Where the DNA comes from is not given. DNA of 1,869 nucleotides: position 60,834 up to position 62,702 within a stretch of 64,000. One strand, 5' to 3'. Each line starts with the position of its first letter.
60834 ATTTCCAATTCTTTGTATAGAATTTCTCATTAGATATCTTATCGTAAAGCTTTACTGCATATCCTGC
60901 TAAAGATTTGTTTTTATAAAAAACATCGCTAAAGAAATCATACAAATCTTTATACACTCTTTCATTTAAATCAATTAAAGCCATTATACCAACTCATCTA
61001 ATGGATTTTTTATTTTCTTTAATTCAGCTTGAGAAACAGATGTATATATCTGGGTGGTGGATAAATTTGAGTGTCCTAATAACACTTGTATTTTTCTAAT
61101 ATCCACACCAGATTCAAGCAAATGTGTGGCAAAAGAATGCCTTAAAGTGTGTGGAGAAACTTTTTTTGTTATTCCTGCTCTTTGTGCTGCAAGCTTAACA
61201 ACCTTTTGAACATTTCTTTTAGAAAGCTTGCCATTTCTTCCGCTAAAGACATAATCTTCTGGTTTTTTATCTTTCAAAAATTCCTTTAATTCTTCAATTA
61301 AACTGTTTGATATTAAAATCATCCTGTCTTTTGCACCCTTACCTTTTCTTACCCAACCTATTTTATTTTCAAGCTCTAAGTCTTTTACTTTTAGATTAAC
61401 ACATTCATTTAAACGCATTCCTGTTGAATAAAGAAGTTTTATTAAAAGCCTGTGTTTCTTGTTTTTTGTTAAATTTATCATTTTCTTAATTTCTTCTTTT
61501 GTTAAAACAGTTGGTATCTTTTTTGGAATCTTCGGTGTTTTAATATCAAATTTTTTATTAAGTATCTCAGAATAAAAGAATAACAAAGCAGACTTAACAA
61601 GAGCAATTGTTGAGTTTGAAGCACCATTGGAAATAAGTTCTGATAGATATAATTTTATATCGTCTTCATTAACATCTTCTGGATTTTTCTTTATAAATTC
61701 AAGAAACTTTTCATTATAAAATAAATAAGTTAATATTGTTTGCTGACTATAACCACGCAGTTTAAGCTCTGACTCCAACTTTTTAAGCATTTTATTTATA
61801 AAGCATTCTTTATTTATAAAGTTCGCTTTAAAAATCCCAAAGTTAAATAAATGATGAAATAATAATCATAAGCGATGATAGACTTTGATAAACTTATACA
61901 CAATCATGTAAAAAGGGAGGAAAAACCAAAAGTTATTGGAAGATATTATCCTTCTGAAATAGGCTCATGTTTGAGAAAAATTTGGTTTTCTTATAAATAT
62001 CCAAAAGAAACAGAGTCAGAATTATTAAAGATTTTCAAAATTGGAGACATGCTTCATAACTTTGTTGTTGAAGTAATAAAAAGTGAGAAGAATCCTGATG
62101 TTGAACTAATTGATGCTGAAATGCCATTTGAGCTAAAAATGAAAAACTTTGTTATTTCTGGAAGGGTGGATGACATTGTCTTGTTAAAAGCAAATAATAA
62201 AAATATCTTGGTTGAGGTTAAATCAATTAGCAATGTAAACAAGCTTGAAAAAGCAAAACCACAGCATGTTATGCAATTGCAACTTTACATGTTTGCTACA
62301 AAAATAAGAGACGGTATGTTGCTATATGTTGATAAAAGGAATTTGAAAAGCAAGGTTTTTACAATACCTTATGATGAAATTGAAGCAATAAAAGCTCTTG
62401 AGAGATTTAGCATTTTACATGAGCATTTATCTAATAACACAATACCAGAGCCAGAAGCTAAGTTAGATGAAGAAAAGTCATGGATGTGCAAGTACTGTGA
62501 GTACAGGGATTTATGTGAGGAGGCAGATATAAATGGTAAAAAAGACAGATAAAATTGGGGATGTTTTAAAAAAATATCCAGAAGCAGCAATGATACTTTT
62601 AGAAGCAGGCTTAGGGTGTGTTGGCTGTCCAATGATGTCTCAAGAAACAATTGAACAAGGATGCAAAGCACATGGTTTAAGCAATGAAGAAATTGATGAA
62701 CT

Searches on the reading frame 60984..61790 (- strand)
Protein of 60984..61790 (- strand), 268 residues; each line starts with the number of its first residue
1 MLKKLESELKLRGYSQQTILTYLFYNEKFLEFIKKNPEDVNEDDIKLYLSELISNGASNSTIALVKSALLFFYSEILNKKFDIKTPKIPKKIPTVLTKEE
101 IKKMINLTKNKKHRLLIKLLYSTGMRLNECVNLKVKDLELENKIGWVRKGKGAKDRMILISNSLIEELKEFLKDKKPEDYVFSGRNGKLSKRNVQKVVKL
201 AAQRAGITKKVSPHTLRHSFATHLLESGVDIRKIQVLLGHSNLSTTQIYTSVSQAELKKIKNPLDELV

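Call 80: search_protein_families(library=pfam, proteins=[window:60984-61790:-], max_evalue=0.0001)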
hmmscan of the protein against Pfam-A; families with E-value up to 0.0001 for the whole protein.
window:60984-61790:- (268 aa): 3 families
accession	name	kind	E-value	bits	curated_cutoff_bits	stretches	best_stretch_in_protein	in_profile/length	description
PF00589.27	Phage_integrase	-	2.4e-47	161.4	27.1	1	95-254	2-170/172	Phage integrase family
PF13495.12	Phage_int_SAM_4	-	2.4e-16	60.4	27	1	2-81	2-83/85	Phage integrase, N-terminal SAM-like domain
PF02899.23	Phage_int_SAM_1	-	3.3e-07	30.9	22.3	1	11-75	11-78/83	Phage integrase, N-terminal SAM-like domain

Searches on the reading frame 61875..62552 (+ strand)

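Call 80: search_protein_families(library=pfam, proteins=[window:61875-62552:+], max_evalue=0.0001)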
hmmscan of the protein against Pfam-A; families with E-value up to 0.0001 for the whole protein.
window:61875-62552:+ (225 aa): 2 families
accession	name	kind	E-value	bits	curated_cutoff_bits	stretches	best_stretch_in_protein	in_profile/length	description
PF12705.13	PDDEXK_1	-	2.8e-10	41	22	1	65-215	97-247/247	PD-(D/E)XK nuclease superfamily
PF01930.23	Cas_Cas4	-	1.9e-07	31.7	22.7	1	32-214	11-158/160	Domain of unknown function DUF83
